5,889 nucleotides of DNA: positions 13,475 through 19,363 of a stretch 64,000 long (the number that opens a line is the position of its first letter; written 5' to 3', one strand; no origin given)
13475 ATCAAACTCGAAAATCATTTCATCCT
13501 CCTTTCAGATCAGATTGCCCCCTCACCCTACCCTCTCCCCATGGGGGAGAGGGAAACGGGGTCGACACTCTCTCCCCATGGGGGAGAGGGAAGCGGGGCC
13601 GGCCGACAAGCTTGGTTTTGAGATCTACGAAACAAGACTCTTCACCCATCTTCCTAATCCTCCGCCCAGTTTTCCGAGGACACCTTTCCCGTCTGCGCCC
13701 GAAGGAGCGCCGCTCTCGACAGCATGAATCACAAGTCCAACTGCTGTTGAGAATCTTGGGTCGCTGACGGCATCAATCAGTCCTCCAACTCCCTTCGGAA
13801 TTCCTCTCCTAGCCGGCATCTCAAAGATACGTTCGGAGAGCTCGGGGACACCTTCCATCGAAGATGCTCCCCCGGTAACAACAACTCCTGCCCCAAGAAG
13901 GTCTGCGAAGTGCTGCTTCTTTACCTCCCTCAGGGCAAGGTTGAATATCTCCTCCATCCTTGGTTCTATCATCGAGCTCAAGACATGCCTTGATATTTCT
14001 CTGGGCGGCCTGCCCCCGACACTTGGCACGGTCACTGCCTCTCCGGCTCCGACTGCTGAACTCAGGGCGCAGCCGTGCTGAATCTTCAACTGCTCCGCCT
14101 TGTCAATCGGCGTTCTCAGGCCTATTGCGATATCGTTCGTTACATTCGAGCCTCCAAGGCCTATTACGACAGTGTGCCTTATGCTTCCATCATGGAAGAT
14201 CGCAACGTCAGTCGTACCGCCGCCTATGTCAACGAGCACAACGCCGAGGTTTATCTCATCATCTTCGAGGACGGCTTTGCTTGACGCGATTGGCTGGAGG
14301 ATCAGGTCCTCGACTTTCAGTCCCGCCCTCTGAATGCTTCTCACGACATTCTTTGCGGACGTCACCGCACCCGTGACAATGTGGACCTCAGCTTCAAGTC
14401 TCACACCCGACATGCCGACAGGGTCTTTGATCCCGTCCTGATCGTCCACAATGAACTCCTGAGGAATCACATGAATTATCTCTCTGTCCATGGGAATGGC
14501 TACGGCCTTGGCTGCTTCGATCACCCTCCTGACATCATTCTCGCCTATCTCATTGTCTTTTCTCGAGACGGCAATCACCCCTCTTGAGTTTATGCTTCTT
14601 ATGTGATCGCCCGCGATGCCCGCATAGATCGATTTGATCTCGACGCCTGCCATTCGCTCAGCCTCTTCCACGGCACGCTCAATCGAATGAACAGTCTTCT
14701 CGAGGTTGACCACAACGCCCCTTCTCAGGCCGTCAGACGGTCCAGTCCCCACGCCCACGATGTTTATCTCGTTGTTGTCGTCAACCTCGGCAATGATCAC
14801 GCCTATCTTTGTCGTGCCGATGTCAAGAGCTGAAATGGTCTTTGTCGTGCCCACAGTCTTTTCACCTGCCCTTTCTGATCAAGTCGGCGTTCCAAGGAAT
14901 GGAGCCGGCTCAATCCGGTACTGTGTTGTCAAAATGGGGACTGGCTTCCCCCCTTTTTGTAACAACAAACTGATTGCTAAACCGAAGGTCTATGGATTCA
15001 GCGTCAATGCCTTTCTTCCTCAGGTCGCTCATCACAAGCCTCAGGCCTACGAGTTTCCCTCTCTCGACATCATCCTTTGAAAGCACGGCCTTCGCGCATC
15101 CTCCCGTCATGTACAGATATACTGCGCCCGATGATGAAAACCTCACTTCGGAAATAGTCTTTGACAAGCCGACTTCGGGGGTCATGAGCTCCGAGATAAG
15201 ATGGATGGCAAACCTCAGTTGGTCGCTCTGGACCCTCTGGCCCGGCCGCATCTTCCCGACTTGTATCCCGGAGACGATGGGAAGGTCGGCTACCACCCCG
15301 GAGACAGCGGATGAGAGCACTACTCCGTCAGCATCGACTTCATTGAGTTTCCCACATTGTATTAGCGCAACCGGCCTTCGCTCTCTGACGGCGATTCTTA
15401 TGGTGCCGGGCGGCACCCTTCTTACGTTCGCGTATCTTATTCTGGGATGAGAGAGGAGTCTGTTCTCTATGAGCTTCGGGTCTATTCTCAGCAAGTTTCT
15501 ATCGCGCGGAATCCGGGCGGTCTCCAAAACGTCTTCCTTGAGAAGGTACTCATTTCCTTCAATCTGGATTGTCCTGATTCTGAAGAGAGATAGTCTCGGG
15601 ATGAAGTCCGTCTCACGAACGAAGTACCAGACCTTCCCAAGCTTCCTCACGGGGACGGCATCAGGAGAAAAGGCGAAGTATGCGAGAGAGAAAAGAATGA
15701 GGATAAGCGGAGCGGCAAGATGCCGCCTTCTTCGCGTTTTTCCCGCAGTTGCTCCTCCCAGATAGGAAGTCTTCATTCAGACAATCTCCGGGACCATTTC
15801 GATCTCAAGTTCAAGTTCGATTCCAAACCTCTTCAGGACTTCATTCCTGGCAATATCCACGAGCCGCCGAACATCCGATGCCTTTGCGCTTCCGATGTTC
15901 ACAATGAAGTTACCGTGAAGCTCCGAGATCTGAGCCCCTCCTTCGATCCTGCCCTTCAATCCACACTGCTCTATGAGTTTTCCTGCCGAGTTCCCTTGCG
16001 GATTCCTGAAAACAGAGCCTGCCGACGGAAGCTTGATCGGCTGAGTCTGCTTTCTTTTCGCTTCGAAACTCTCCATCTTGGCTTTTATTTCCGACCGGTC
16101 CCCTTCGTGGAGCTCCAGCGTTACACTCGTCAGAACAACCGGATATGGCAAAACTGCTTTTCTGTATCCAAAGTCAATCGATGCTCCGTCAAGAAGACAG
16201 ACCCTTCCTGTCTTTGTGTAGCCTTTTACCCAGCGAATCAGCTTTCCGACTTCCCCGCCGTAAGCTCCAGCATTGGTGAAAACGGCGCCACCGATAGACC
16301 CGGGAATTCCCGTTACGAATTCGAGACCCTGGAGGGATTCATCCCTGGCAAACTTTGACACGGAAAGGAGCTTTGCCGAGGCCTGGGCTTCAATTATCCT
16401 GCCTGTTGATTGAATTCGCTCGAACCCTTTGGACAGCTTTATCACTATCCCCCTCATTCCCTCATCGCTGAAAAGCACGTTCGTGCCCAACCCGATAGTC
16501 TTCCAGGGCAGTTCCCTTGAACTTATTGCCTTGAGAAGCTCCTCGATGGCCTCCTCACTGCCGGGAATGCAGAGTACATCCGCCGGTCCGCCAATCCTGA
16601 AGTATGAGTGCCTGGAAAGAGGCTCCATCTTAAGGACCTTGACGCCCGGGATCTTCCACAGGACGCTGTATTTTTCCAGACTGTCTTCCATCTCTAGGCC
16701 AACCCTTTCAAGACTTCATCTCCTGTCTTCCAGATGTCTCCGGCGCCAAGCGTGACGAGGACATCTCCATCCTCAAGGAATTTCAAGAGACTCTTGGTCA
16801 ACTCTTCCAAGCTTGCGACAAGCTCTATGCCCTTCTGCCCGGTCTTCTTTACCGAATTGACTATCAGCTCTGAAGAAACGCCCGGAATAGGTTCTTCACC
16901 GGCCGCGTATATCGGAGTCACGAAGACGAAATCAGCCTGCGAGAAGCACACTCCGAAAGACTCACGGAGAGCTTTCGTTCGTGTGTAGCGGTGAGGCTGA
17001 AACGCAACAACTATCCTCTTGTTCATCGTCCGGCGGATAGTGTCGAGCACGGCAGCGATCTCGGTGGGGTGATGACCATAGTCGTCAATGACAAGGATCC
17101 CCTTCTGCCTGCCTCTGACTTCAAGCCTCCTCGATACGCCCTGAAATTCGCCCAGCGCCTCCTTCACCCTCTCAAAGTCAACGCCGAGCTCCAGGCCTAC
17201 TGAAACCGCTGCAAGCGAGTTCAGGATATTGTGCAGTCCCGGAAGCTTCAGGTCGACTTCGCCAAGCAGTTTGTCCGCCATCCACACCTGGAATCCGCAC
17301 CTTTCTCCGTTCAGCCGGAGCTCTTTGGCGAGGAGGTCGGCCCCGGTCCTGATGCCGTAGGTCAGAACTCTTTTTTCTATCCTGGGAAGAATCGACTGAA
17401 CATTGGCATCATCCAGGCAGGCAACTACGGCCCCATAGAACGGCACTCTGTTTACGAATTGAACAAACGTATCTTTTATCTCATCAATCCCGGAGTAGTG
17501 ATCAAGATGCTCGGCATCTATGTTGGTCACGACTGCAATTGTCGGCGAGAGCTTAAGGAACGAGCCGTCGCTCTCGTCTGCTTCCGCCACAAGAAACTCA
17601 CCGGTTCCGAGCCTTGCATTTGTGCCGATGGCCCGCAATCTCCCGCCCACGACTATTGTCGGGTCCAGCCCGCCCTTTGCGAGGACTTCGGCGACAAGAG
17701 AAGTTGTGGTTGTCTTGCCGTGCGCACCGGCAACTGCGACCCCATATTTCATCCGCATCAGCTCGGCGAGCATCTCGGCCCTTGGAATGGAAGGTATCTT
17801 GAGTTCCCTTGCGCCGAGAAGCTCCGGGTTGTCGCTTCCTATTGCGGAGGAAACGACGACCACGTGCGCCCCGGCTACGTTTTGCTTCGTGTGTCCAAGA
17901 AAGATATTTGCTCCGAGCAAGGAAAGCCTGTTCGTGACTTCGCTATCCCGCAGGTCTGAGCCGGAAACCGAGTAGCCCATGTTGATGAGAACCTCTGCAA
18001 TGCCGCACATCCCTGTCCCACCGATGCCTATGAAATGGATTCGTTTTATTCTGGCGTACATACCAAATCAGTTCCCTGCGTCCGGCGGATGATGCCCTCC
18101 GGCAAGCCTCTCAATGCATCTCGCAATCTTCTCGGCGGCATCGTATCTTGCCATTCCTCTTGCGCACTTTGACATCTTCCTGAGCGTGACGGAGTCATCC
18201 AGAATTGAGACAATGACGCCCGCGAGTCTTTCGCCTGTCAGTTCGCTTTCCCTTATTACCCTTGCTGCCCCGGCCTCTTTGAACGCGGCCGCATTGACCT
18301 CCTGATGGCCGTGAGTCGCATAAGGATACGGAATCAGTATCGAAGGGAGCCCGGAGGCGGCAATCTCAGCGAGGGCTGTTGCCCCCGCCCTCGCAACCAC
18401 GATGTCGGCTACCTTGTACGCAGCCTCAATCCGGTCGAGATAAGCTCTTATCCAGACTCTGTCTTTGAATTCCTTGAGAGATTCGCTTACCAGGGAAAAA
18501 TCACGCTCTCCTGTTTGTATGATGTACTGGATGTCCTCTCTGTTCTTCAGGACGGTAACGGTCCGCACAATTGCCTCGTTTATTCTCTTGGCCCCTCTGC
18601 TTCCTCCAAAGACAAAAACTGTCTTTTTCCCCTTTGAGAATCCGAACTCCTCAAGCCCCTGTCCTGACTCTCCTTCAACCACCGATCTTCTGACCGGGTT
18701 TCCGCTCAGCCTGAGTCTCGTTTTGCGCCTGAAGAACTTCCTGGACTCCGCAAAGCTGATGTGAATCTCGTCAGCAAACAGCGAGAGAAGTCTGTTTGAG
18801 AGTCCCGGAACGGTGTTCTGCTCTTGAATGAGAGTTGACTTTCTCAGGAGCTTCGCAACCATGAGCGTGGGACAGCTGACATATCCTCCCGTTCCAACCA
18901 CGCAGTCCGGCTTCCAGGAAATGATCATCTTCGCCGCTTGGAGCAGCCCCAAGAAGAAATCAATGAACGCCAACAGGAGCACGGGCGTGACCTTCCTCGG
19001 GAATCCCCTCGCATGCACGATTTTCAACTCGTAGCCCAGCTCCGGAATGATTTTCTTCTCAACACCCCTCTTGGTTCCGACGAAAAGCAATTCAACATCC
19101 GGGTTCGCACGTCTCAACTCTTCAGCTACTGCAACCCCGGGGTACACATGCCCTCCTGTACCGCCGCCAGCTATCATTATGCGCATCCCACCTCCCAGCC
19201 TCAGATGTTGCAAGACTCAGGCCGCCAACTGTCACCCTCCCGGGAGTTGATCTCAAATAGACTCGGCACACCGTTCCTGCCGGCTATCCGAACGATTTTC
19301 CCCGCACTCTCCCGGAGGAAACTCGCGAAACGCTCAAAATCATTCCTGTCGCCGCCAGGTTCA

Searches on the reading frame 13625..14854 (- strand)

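Call 20: search_protein_families(library=pfam, proteins=[window:13625-14854:-], max_evalue=0.001)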
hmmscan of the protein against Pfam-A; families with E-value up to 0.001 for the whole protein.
window:13625-14854:- (409 aa): 5 families
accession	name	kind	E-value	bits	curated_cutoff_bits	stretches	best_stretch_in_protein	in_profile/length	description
PF14450.12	FtsA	-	1.8e-51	174.2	31.8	2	206-373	1-127/127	Cell division protein FtsA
PF02491.25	SHS2_FTSA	-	1.5e-35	121.8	25.4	1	82-161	1-79/79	SHS2 domain inserted in FTSA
PF06723.19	MreB_Mbl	-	1.6e-09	37.5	27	1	202-348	144-301/327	MreB/Mbl protein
PF06277.17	EutA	-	4.9e-06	26.1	27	1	199-242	139-182/475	Ethanolamine utilisation protein EutA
PF11104.14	PilM_2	-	0.00012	21.6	27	1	191-260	168-237/340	Type IV pilus assembly protein PilM;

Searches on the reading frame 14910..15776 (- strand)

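Call 20: search_protein_families(library=pfam, proteins=[window:14910-15776:-], max_evalue=0.001)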
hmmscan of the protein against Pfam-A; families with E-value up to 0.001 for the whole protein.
window:14910-15776:- (288 aa): 1 family
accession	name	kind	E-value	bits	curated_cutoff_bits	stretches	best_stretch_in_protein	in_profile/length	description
PF08478.15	POTRA_1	-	1.7e-17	63.9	23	1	65-133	1-69/69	POTRA domain, FtsQ-type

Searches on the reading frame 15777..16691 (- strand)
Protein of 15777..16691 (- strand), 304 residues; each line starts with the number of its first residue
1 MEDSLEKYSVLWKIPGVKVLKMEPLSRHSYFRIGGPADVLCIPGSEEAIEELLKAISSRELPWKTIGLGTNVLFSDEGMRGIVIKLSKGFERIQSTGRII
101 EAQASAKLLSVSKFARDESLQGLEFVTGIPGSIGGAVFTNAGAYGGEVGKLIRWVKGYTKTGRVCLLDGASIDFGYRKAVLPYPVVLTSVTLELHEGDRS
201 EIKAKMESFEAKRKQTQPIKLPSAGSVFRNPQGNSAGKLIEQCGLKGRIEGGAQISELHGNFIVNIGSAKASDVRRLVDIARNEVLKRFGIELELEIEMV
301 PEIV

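Call 20: search_protein_families(library=pfam, proteins=[window:15777-16691:-], max_evalue=0.001)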
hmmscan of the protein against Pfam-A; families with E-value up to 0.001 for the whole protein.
window:15777-16691:- (304 aa): 2 families
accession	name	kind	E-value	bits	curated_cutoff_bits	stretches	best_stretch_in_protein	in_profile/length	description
PF02873.21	MurB_C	-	5.2e-35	120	27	1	201-300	1-99/99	UDP-N-acetylenolpyruvoylglucosamine reductase, C-terminal domain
PF01565.28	FAD_binding_4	-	1.3e-18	67.5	26.4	1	38-164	2-135/139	FAD binding domain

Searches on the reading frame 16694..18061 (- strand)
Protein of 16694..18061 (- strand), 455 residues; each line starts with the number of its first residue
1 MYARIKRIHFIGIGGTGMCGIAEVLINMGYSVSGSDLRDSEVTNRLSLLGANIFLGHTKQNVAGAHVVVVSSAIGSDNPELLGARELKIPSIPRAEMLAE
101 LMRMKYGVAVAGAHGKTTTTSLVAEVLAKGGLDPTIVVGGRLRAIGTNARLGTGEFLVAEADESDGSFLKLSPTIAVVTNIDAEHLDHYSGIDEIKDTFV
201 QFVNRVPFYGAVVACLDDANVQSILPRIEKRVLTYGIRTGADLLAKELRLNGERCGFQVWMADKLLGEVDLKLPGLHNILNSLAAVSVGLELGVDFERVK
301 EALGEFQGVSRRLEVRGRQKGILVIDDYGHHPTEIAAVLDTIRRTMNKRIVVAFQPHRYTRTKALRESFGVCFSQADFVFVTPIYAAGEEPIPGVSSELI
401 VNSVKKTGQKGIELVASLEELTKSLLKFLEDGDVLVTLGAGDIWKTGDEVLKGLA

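Call 69: search_protein_families(library=pfam, proteins=[window:16694-18061:-], max_evalue=0.00001)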
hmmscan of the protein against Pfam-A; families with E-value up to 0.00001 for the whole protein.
window:16694-18061:- (455 aa): 3 families
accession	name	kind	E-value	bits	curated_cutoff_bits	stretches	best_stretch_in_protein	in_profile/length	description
PF01225.30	Mur_ligase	-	8.1e-30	103.5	21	1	7-106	1-95/95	Mur ligase family, catalytic domain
PF08245.18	Mur_ligase_M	-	4.5e-27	95.7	24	1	110-288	1-199/200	Mur ligase middle domain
PF02875.26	Mur_ligase_C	-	4.1e-22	79.8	28.4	1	311-441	1-127/127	Mur ligase, glutamate ligase domain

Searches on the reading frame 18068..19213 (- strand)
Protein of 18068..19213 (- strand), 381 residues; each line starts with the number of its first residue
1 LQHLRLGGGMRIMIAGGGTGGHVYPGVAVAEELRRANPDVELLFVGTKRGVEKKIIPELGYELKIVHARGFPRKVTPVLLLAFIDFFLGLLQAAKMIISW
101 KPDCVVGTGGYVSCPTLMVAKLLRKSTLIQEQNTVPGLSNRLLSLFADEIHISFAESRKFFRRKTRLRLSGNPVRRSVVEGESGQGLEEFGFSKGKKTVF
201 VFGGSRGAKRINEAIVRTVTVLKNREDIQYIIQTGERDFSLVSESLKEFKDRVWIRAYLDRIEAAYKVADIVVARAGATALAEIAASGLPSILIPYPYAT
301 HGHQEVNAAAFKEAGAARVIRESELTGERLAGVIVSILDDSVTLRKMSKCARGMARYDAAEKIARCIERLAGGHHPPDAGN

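Call 69: search_protein_families(library=pfam, proteins=[window:18068-19213:-], max_evalue=0.00001)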
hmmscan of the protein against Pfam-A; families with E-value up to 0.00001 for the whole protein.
window:18068-19213:- (381 aa): 2 families
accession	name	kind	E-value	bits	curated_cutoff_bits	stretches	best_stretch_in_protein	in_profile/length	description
PF04101.22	Glyco_tran_28_C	-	2.1e-42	145.4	22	1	198-362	1-165/166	Glycosyltransferase family 28 C-terminal domain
PF03033.26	Glyco_transf_28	-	1.5e-32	113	26.2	1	12-151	1-138/139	Glycosyltransferase family 28 N-terminal domain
